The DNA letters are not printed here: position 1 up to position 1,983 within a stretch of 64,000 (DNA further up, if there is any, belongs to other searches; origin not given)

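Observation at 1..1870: Low-GC island encoding a P-loop NTPase, possibly the 3' part of a larger horizontally acquired defence/Abi-like gene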

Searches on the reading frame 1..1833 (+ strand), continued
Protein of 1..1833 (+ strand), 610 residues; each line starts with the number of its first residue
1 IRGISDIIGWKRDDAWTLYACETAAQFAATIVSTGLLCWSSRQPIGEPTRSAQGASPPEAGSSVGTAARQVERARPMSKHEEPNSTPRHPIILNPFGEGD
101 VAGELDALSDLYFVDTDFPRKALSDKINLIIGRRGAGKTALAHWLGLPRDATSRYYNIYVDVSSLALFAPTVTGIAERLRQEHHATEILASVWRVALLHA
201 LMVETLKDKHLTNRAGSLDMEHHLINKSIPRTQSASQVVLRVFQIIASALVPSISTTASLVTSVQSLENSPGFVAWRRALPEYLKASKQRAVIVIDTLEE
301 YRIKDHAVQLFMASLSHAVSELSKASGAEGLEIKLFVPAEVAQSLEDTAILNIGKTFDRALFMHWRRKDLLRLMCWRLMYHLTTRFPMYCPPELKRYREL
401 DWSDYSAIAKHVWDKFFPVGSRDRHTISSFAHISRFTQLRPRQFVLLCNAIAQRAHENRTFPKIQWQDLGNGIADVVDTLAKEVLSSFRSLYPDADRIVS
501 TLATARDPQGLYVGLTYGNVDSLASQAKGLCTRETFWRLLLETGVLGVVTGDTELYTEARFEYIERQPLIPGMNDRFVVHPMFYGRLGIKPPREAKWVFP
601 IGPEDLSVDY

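Call 31: search_protein_families(library=padloc, proteins=[P0001, P0002, P0003, P0004, P0013], max_evalue=0.1)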
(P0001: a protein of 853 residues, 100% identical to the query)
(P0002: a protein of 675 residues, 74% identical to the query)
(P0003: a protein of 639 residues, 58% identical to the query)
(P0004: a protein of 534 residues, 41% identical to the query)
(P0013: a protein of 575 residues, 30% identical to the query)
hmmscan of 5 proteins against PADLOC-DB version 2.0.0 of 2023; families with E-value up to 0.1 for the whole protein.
P0001 (853 aa): 6 families
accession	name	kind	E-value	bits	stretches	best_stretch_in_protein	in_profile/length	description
PDLC00759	Effector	-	3e-23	80.1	2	192-279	415-502/506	PN-superfamily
PDLC04726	PDC-M60C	-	1.7e-09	35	2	52-111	196-254/407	-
PDLC04561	PDC-M28C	-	3.6e-06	24.1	1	480-623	121-257/480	-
PDLC04244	PDC-M01A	-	0.054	10.3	1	356-384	177-206/482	-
PDLC04140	mad8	-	0.058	10.9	0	369-547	28-206/314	mads_8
PDLC04213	HEC-02A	-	0.062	10.8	1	365-388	20-43/337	-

P0002 (675 aa): 1 family
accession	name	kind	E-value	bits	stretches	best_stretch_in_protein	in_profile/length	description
PDLC04561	PDC-M28C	-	4.1e-07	27.2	2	310-448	125-260/480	-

P0003 (639 aa): 1 family
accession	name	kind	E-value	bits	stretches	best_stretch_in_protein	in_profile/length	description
PDLC04561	PDC-M28C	-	3.5e-07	27.4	2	138-195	30-81/480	-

P0004 (534 aa): 1 family
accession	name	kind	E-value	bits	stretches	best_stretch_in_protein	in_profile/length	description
PDLC04561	PDC-M28C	-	1.3e-08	32.2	1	35-323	40-282/480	-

P0013 (575 aa): 1 family
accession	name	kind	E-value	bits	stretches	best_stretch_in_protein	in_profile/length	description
PDLC04561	PDC-M28C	-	1e-05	22.6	1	100-337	40-251/480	-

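Call 41: search_solved_structures(query=A2, max_evalue=1)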
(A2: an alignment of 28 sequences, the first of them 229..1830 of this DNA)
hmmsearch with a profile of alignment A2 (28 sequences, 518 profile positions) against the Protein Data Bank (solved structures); distinct sequences matched with E-value up to 1: 22.
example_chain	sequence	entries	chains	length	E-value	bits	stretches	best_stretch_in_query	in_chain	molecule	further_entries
6c2u_A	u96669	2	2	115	0.0058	18.5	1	41-94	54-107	phosphate-loop protein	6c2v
3c5c_A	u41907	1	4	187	0.041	15.6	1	47-66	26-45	RAS-like protein 12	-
1fx0_A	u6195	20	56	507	0.11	14.2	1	45-95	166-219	ATP SYNTHASE ALPHA CHAIN | ATPase alpha subunit | ATP synthase subunit alpha, chloroplastic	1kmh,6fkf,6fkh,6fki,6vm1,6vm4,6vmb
2pmz_F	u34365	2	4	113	0.12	14.1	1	139-218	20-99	DNA-directed RNA polymerase subunit F | DNA-directed RNA polymerase, subunit F (RpoF)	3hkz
7ok0_F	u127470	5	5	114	0.16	13.7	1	141-214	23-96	DNA-directed RNA polymerase, subunit F | DNA-directed RNA polymerase subunit Rpo4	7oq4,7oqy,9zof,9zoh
9ay0_A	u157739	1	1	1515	0.16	13.7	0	47-83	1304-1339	Metal resistance protein YCF1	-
7mpe_A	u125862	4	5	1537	0.17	13.6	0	47-83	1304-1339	Metal resistance protein YCF1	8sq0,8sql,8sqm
9ayc_A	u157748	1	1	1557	0.19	13.5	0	47-83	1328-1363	Metal resistance protein YCF1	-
7m68_A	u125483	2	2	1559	0.19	13.5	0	47-83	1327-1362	Metal resistance protein YCF1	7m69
8sg4_A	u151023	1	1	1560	0.19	13.5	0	47-83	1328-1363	Metal resistance protein YCF1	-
8bns_A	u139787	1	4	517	0.2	13.4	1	42-71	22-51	AAA ATPase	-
8dbs_A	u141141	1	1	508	0.22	13.2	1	45-97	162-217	ATP synthase subunit alpha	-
8dbw_A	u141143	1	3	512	0.22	13.2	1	45-97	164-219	ATP synthase subunit alpha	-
5t4o_A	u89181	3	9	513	0.22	13.2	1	45-97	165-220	ATP synthase subunit alpha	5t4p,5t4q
8dbq_A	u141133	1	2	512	0.22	13.2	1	45-97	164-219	ATP synthase subunit alpha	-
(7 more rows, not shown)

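Call 42: predict_structure(alignment_id=A2)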
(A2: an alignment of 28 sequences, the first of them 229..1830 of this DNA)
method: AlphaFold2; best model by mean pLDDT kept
length: 534 residues; sequences in the alignment: 28
mean_pLDDT: 87.2   pTM: 0.87
mean pLDDT of the five models: 87.2, 86.5, 86.1, 85.7, 84.0
residues with pLDDT >= 90: 293; 70-90: 208; 50-70: 17; < 50: 16
segments of 3 or more residues with pLDDT < 50: 1-11, 531-534
pLDDT, mean of each block of 10 residues (from residue 1): 44 76 89 86 85 91 90 66 88 81 83 93 95 80 92 91 93 84 91 94 88 90 76 89 86 84 86 75 89 95 95 91 90 95 82 93 95 98 95 96 93 87 90 84 92 92 94 90 90 90 95 87 80 35
secondary structure, 60 per line:
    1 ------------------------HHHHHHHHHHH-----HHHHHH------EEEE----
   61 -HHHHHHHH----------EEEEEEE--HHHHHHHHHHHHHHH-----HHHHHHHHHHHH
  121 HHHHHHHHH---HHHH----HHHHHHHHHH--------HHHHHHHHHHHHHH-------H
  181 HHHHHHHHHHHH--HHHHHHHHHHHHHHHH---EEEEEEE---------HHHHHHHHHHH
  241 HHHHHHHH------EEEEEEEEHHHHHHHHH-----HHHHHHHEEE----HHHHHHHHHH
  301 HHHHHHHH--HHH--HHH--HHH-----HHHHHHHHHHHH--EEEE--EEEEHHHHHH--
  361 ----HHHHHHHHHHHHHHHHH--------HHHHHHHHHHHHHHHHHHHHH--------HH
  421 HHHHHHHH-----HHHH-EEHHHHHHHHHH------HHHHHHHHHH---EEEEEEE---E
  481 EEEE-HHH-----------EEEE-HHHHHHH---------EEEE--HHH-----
elements in order: H25-35 H41-46 E53-56 H62-69 E80-86 H89-103 H109-129 H133-136 H141-150 H159-172 H180-192 H195-210 E214-220 H230-248 E255-262 H263-271 H277-283 E284-286 H291-308 H329-340 E343-346 E349-352 H353-358 H365-381 H390-410 H419-428 H434-437 H441-450 H457-466 E470-476 E480-484 E500-503 H505-511 E521-524

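Call 61: search_protein_representatives(alignment_id=A2)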
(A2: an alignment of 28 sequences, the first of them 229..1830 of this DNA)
Query: 28 sequences, 518 profile positions. Proteins with E-value up to 0.001 (for the whole library): 4145; up to 1e-10: 1745; up to 1e-30: 676. The best 150 are listed.
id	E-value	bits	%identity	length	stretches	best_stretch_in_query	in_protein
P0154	9.3e-202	687.6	-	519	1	5-517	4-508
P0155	2.0e-187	640.3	-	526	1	7-514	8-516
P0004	9.7e-187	638.1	-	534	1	8-516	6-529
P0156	2.7e-185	633.3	-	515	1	9-513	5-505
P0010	3.3e-180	616.5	-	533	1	4-514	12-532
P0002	3.8e-180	616.3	-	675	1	6-517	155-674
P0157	1.1e-178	611.5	-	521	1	5-513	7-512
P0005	1.0e-175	601.7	-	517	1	10-515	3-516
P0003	7.8e-173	592.2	-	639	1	3-516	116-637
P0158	1.9e-169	581.0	-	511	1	9-514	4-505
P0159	9.2e-169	578.8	-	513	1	8-512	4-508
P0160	9.6e-168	575.4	-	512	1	8-514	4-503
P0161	1.2e-167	575.1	-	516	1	10-516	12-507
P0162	7.3e-167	572.5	-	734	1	8-513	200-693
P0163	2.1e-166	570.9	-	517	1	9-516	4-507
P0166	9.4e-162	555.6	-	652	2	8-511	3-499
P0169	6.4e-161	552.9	-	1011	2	26-514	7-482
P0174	1.4e-155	535.3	-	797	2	10-510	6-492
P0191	1.7e-142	492.1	-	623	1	5-515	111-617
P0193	4.6e-141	487.4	-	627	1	10-516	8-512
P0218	3.9e-111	388.6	-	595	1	9-510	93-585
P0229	2.2e-101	356.5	-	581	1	6-510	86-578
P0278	1.7e-71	257.8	-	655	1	8-510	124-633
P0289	1.1e-69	251.8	-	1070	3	12-509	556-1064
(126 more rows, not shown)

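Call 62: fold_search(model_id=the predicted structure, library=pdb)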
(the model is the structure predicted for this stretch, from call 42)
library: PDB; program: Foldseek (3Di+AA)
matches with E <= 10: 422; with E <= 0.001: 5
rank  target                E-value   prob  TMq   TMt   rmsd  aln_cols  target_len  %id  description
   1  2qby_A                7.8e-05  1.00  0.30  0.40  11.7       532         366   11  Crystal structure of a heterodimer of Cdc6/Orc1 initiators bound to origin DNA (from S. solfataricus) (released 2007-09-11)
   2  9zll_D                9.7e-05  1.00  0.32  0.32  16.9       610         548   12  Complex of N-terminal BrxC walker B, BrxB, and N-termianl PglZ from the Acinetobacter BREX system (released 2026-04-08)
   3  9zll_B                4.6e-04  1.00  0.35  0.36  10.9       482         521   12  Complex of N-terminal BrxC walker B, BrxB, and N-termianl PglZ from the Acinetobacter BREX system (released 2026-04-08)
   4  1w5t_C                5.2e-04  1.00  0.28  0.36  14.1       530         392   11  Structure of the Aeropyrum Pernix ORC2 protein (ADPNP-ADP complexes) (released 2004-10-05)
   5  1w5t_A                7.1e-04  1.00  0.36  0.46  10.7       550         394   11  Structure of the Aeropyrum Pernix ORC2 protein (ADPNP-ADP complexes) (released 2004-10-05)
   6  9zdx_C                1.7e-03  1.00  0.32  0.31  13.9       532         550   12  Dimer of ATPase BrxC containing a Walker B mutation and bound to ATP from the Acinetobacter BREX system (released 2026-04-08)
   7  9zdx_A                1.7e-03  0.99  0.32  0.31  16.6       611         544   12  Dimer of ATPase BrxC containing a Walker B mutation and bound to ATP from the Acinetobacter BREX system (released 2026-04-08)
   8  1w5s_B                1.8e-03  1.00  0.34  0.42  10.2       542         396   11  Structure of the Aeropyrum Pernix ORC2 protein (ADP form) (released 2004-10-05)
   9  1fnn_A                1.8e-03  1.00  0.28  0.37  12.9       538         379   10  CRYSTAL STRUCTURE OF CDC6P FROM PYROBACULUM AEROPHILUM (released 2000-10-04)
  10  9e8k_C                5.5e-03  1.00  0.25  0.34  11.3       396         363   12  Nub1/Fat10-processing human 26S proteasome with Rpt6 at top of spiral staircase (AAA+ motor locally refined) (released 2024-12-04)
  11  5vq9                  1.0e-02  1.00  0.30  0.40   8.4       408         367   12  Structure of human TRIP13, Apo form (released 2017-06-14)
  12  1w5s_A                1.6e-02  0.97  0.27  0.34  12.0       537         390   10  Structure of the Aeropyrum Pernix ORC2 protein (ADP form) (released 2004-10-05)
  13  2ce7_D                1.9e-02  0.96  0.25  0.31  13.5       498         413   12  EDTA treated (released 2006-02-09)
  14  4d82_C                2.2e-02  0.97  0.24  0.40  11.8       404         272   10  Metallosphera sedula Vps4 crystal structure (released 2015-11-25)
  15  7mcs_B                2.3e-02  0.98  0.26  0.33  11.3       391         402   12  Cryo-electron microscopy structure of TnsC(1-503)A225V bound to DNA (released 2022-02-23)
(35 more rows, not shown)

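Call 63: search_protein_families(library=pfam, proteins=[P0162, P0191, P0218, P0229, P0278, P0289, P0169, P0174, P0166, P0193], max_evalue=0.01)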
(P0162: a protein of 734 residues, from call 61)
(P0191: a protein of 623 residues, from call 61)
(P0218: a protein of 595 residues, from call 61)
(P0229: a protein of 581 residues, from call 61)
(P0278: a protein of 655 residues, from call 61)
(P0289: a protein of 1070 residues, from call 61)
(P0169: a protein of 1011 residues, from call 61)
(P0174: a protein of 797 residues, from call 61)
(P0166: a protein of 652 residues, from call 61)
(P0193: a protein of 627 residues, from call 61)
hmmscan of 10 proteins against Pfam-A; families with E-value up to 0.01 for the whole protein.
P0162 (734 aa): 3 families
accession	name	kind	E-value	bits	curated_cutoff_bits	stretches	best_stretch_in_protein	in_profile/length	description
PF12770.12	CHAT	-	1.2e-08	35.2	24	1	20-163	107-258/289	CHAT domain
PF13401.12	AAA_22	-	0.0003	21.6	27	0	242-284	9-57/130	AAA domain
PF13191.12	AAA_16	-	0.0018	19.2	32.6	0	239-259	25-45/167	AAA ATPase domain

P0191 (623 aa): 3 families
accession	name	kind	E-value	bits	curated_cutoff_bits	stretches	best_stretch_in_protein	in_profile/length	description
PF19955.5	EAD1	-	1.5e-15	57.8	24.2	1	1-87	1-89/90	Effector-associated domain 1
PF24389.1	ORC-CDC6-like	-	5.4e-06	25.9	27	1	136-179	17-60/571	ORC-CDC6-like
PF13191.12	AAA_16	-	0.00038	21.4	32.6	0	155-175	27-47/167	AAA ATPase domain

P0218 (595 aa): 5 families
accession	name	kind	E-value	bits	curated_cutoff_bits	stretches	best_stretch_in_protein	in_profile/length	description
PF24389.1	ORC-CDC6-like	-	8.3e-06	25.2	27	1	101-146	8-53/571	ORC-CDC6-like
PF12802.13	MarR_2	-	2.3e-05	24.9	27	1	23-66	11-55/61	MarR family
PF01047.28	MarR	-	0.00049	20.4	24.6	1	19-63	5-49/59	MarR family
PF20720.3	nSTAND3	-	0.0058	16.8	27.2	0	124-148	16-40/155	Novel STAND NTPase 3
PF25212.1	HVO_A0114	-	0.0079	16.4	27.6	0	9-67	15-72/84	HVO_A0114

P0229 (581 aa): 2 families
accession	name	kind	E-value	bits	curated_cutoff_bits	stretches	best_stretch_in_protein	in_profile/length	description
PF24389.1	ORC-CDC6-like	-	8.3e-07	28.5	27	1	91-149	1-58/571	ORC-CDC6-like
PF13401.12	AAA_22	-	0.00093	20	27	1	126-284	8-95/130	AAA domain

P0278 (655 aa): 5 families
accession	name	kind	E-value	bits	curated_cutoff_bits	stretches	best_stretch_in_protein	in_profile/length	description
PF24389.1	ORC-CDC6-like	-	1.7e-05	24.2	27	1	138-178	17-51/571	ORC-CDC6-like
PF01637.24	ATPase_2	-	0.0026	18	33.2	0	151-182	12-43/225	ATPase domain predominantly from Archaea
PF00004.35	AAA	-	0.0056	17.6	21.2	0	163-200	2-38/131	ATPase family associated with various cellular activities (AAA)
PF13191.12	AAA_16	-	0.0066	17.4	32.6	0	162-329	27-142/167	AAA ATPase domain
PF05729.18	NACHT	-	0.0079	16.5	26.7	0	160-178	1-19/167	NACHT domain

P0289 (1070 aa): 10 families
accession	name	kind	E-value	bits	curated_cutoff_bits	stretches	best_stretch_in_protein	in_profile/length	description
PF24389.1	ORC-CDC6-like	-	1.7e-07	30.8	27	1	580-614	24-58/571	ORC-CDC6-like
PF13401.12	AAA_22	-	6.3e-07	30.2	27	0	589-766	6-95/130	AAA domain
PF13191.12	AAA_16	-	4.9e-05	24.3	32.6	0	590-771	26-148/167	AAA ATPase domain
PF01637.24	ATPase_2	-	5.1e-05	23.6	33.2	0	588-611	20-43/225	ATPase domain predominantly from Archaea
PF13481.12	AAA_25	-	0.00028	21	27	0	75-103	24-53/195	AAA domain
PF05729.18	NACHT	-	0.00055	20.2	26.7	0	590-607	2-19/167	NACHT domain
PF13173.12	AAA_14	-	0.0015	19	27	0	588-649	2-74/129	AAA domain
PF13555.12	AAA_29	-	0.0021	18.2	27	0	84-99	23-38/61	P-loop containing region of AAA domain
PF20720.3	nSTAND3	-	0.0054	16.9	27.2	0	577-619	6-48/155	Novel STAND NTPase 3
PF00005.33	ABC_tran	-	0.0078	17.3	25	0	79-105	7-33/137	ABC transporter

P0169 (1011 aa): 10 families
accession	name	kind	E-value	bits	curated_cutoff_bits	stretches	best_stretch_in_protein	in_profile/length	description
PF24389.1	ORC-CDC6-like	-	1.3e-15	57.6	27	2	507-556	7-55/571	ORC-CDC6-like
PF13191.12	AAA_16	-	1.5e-07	32.5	32.6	1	22-181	23-144/167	AAA ATPase domain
PF13401.12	AAA_22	-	3.5e-06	27.8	27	0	537-608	9-82/130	AAA domain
PF01637.24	ATPase_2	-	0.00029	21.1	33.2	0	534-569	21-56/225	ATPase domain predominantly from Archaea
PF06745.19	ATPase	-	0.00044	20.1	26.6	1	22-61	18-60/231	KaiC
PF13479.12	AAA_24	-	0.0012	19.1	27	0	25-59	4-32/195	AAA domain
PF06414.18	Zeta_toxin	-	0.0034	17.3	22.3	0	14-58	8-52/199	Zeta toxin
PF13173.12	AAA_14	-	0.0035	17.8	27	0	24-63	3-43/129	AAA domain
PF20720.3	nSTAND3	-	0.0051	17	27.2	0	26-48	20-42/155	Novel STAND NTPase 3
PF13604.12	AAA_30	-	0.0081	16.4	27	0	529-561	13-46/191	AAA domain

P0174 (797 aa): 7 families
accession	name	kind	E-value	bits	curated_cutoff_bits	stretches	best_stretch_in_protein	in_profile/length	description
PF24389.1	ORC-CDC6-like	-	9.4e-18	64.7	27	2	520-573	6-58/571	ORC-CDC6-like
PF13191.12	AAA_16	-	6.6e-11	43.4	32.6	1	37-207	25-157/167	AAA ATPase domain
PF13401.12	AAA_22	-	8.1e-07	29.9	27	0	38-73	7-42/130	AAA domain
PF01637.24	ATPase_2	-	8.2e-06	26.2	33.2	0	546-634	19-103/225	ATPase domain predominantly from Archaea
PF13173.12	AAA_14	-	0.00027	21.4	27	0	36-77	2-44/129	AAA domain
PF13479.12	AAA_24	-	0.00049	20.4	27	0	38-73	4-33/195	AAA domain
PF20720.3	nSTAND3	-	0.0015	18.7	27.2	0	33-71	14-52/155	Novel STAND NTPase 3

P0166 (652 aa): 10 families
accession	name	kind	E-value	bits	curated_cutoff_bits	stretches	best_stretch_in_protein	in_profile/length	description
PF24389.1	ORC-CDC6-like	-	1.2e-14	54.4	27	2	526-579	6-58/571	ORC-CDC6-like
PF13191.12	AAA_16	-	4.6e-10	40.7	32.6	1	33-214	16-158/167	AAA ATPase domain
PF13401.12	AAA_22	-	4e-05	24.4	27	0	557-601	9-53/130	AAA domain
PF01637.24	ATPase_2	-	6.9e-05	23.2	33.2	0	552-591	19-59/225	ATPase domain predominantly from Archaea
PF06745.19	ATPase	-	0.00015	21.7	26.6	1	30-78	9-60/231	KaiC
PF20720.3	nSTAND3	-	0.00045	20.4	27.2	0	42-84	19-61/155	Novel STAND NTPase 3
PF06414.18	Zeta_toxin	-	0.0012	18.7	22.3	0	38-76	14-53/199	Zeta toxin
PF13173.12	AAA_14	-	0.0028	18.1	27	0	41-81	3-44/129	AAA domain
PF13479.12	AAA_24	-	0.005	17.1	27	0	42-76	4-32/195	AAA domain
PF13604.12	AAA_30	-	0.01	16.1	27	0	549-581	13-46/191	AAA domain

P0193 (627 aa): 3 families
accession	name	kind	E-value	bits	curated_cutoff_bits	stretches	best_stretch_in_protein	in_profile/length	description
PF19955.5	EAD1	-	1e-17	64.8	24.2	1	541-622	3-87/90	Effector-associated domain 1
PF24389.1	ORC-CDC6-like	-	0.0086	15.3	27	0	45-70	33-58/571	ORC-CDC6-like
PF13191.12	AAA_16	-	0.0099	16.8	32.6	0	48-218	28-154/167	AAA ATPase domain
